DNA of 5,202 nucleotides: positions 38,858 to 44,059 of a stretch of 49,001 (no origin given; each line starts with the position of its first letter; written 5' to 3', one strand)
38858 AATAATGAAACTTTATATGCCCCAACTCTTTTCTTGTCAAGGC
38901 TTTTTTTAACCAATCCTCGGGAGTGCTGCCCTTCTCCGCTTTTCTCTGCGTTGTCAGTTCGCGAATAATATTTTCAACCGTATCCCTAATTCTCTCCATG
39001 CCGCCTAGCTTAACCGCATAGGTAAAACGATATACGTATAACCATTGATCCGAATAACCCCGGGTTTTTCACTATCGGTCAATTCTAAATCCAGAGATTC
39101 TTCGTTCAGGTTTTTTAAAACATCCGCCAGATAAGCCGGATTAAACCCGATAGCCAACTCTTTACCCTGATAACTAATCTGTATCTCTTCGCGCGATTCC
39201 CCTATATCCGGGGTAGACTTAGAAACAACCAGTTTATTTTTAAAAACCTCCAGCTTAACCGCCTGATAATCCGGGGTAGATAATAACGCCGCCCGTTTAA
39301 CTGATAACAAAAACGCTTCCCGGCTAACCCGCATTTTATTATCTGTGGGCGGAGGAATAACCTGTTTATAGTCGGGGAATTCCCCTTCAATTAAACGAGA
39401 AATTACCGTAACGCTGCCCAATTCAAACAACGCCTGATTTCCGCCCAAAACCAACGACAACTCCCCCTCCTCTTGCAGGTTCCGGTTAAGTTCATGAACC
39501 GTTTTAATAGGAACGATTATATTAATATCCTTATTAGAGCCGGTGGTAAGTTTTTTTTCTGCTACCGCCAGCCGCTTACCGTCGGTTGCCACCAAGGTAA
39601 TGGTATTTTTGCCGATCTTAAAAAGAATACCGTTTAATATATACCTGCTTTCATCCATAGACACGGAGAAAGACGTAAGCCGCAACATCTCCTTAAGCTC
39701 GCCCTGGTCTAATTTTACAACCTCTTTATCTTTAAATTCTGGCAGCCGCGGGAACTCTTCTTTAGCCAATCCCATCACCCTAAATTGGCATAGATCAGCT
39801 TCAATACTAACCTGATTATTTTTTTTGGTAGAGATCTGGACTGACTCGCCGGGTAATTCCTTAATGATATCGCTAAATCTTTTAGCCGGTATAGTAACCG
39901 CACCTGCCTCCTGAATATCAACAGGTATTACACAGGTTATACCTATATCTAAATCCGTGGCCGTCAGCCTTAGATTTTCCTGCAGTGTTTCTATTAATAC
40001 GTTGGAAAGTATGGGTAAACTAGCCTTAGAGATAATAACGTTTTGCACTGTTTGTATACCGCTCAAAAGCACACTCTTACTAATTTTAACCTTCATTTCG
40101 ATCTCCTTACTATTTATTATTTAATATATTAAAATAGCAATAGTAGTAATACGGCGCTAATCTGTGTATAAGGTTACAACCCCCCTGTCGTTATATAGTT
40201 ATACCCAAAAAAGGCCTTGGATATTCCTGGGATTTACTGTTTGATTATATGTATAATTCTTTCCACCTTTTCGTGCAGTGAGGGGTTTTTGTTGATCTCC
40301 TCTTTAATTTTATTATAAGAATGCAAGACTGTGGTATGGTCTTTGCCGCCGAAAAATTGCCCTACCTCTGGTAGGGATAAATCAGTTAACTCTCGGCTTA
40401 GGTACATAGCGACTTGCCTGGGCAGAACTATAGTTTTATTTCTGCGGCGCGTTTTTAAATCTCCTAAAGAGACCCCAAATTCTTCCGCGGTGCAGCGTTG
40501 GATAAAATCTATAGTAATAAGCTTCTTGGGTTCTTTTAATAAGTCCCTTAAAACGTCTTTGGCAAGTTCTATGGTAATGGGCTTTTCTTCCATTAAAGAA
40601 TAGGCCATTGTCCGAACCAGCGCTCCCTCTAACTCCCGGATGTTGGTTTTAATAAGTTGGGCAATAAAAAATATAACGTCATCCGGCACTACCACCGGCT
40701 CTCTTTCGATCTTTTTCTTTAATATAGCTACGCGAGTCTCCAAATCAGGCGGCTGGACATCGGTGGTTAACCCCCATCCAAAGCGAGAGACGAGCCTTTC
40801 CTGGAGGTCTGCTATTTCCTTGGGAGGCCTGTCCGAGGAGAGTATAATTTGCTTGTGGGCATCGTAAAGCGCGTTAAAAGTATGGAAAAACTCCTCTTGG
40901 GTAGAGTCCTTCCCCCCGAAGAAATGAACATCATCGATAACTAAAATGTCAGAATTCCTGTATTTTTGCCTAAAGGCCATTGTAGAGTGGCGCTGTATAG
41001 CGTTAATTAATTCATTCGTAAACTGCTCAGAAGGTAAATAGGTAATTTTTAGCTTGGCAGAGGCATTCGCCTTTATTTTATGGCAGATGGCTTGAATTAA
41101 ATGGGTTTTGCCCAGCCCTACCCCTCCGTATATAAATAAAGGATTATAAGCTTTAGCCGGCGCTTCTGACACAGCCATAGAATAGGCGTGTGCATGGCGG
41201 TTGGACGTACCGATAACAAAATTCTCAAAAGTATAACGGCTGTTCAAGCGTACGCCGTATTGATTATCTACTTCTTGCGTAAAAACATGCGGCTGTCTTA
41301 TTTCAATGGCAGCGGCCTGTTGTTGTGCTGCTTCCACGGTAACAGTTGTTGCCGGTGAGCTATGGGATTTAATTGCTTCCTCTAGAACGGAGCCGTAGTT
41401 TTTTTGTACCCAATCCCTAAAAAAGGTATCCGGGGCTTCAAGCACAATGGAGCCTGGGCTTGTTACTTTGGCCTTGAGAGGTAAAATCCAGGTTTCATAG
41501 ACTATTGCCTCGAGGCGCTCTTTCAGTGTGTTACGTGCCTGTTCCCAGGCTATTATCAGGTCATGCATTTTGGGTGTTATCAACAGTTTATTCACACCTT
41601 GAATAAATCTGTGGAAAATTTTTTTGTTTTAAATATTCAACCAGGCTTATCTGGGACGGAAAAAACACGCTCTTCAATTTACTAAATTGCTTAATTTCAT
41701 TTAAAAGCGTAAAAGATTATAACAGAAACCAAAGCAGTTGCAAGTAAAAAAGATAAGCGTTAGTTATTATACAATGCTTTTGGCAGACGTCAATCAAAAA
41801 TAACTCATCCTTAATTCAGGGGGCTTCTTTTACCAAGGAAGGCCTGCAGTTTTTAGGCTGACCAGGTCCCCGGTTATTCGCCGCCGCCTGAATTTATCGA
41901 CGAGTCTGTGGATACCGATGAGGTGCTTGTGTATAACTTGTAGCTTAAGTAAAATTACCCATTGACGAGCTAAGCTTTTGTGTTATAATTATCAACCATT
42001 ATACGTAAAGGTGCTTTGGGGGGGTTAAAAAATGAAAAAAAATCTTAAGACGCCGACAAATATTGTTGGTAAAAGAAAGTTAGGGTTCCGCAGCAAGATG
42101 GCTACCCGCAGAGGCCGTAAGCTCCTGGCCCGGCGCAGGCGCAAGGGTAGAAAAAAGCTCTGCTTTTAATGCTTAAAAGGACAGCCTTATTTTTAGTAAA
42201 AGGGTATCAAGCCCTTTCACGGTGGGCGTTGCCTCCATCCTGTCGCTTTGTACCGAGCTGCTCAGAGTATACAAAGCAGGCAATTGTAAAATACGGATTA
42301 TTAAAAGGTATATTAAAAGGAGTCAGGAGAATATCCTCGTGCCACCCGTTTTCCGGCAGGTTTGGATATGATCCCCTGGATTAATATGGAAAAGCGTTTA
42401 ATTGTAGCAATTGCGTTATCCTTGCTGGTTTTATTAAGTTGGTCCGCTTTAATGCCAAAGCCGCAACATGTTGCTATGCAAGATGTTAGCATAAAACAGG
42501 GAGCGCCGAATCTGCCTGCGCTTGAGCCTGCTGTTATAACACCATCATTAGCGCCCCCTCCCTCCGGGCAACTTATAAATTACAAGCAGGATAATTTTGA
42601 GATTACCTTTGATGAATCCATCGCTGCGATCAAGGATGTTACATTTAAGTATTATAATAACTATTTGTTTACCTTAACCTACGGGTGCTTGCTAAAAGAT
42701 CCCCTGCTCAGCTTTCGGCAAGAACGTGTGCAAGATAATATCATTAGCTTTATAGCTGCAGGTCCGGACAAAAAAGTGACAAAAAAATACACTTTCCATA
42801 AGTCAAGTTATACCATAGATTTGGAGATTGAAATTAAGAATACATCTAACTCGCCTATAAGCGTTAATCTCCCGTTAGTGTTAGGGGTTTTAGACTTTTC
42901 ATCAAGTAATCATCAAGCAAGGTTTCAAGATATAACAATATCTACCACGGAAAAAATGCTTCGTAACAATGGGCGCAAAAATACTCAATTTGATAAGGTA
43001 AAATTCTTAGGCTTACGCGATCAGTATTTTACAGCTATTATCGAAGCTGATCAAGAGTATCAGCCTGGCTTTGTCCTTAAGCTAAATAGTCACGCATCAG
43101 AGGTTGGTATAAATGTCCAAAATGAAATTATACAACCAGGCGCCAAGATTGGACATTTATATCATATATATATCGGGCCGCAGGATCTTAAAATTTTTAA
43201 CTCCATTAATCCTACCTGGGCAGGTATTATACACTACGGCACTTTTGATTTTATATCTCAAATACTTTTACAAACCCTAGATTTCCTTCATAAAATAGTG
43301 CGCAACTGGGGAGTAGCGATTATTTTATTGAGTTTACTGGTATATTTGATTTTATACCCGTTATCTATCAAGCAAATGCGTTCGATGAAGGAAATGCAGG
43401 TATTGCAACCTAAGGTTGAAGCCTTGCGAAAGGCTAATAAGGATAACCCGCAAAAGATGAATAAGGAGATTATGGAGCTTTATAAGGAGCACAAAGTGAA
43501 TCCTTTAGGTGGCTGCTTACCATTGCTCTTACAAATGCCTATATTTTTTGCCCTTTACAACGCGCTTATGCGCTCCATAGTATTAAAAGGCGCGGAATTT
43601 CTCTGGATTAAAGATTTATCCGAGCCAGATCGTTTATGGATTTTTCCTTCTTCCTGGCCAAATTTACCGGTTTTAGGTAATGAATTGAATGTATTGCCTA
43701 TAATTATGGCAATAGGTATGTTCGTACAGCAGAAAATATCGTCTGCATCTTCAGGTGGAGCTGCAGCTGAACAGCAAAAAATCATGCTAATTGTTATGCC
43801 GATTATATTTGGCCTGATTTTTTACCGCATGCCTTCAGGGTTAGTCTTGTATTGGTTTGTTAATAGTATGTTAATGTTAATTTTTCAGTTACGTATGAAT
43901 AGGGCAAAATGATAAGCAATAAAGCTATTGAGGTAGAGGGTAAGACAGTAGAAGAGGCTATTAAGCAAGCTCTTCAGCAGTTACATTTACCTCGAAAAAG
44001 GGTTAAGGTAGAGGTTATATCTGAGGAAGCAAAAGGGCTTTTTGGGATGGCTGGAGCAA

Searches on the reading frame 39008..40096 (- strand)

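Call 81: search_protein_families(library=pfam, proteins=[window:39008-40096:-], max_evalue=0.00001)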
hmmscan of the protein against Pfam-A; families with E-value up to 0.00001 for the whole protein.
window:39008-40096:- (363 aa): 3 families
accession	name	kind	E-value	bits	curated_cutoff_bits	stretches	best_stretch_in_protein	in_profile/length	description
PF02767.21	DNA_pol3_beta_2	-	1.8e-37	128.6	27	1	129-242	2-116/116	DNA polymerase III beta subunit, central domain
PF00712.24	DNA_pol3_beta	-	5e-34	117.5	24.4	1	1-119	1-120/120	DNA polymerase III beta subunit, N-terminal domain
PF02768.20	DNA_pol3_beta_3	-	2.5e-24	85.8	27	1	244-358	1-118/121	DNA polymerase III beta subunit, C-terminal domain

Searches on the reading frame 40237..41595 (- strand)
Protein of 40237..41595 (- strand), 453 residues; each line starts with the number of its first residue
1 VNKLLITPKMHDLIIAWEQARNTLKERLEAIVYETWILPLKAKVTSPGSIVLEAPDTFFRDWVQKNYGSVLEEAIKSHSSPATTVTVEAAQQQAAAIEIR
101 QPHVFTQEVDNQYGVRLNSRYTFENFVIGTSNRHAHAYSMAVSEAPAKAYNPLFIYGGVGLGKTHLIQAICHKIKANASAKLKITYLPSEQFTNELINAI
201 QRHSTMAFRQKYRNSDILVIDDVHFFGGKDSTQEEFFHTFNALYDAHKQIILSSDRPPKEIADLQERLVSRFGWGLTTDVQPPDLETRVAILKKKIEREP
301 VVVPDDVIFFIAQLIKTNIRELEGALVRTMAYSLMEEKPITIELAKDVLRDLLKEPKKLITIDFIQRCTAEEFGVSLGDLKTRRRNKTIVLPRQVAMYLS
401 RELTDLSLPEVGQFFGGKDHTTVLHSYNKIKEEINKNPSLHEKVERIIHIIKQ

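Call 81: search_protein_families(library=pfam, proteins=[window:40237-41595:-], max_evalue=0.00001)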
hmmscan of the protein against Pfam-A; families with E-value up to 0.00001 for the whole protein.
window:40237-41595:- (453 aa): 5 families
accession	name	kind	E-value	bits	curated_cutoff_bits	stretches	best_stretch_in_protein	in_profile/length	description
PF00308.24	Bac_DnaA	-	2.3e-69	233.2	23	1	117-279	1-162/162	Bacterial DnaA ATPAse domain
PF08299.17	Bac_DnaA_C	-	6e-29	100.3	31.5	1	362-430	1-69/69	Bacterial dnaA protein helix-turn-helix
PF11638.13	DnaA_N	-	1e-13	51.2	24.6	1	17-76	4-64/65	DnaA N-terminal domain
PF00004.35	AAA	-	1.9e-07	32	21.2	1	154-246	2-94/131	ATPase family associated with various cellular activities (AAA)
PF01695.23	IstB_IS21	-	9.9e-07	28.9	24.1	1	153-257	95-195/238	IstB-like ATP binding protein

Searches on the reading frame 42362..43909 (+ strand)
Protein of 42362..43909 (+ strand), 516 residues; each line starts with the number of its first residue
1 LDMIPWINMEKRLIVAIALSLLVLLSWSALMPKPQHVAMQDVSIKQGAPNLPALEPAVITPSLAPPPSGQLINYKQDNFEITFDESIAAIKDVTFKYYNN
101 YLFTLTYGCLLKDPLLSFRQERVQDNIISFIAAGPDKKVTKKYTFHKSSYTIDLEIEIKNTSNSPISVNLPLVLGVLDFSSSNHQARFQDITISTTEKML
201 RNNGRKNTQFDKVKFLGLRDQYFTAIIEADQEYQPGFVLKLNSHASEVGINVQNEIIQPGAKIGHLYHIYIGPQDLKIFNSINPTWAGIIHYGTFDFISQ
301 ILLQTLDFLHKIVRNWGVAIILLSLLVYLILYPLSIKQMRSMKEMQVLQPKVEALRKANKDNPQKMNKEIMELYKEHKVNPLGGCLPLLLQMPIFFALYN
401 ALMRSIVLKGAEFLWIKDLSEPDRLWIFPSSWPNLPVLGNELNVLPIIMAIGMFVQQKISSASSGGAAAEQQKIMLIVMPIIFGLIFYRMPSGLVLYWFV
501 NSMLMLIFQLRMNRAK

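Call 81: search_protein_families(library=pfam, proteins=[window:42362-43909:+], max_evalue=0.00001)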
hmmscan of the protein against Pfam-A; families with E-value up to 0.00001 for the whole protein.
window:42362-43909:+ (516 aa): 2 families
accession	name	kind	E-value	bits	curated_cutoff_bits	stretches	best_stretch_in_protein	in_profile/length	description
PF02096.25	60KD_IMP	-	1.3e-60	204.5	35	1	316-514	1-163/163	60Kd inner membrane protein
PF14849.12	YidC_periplas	-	1.1e-17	65.3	24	1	133-303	96-281/283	YidC periplasmic domain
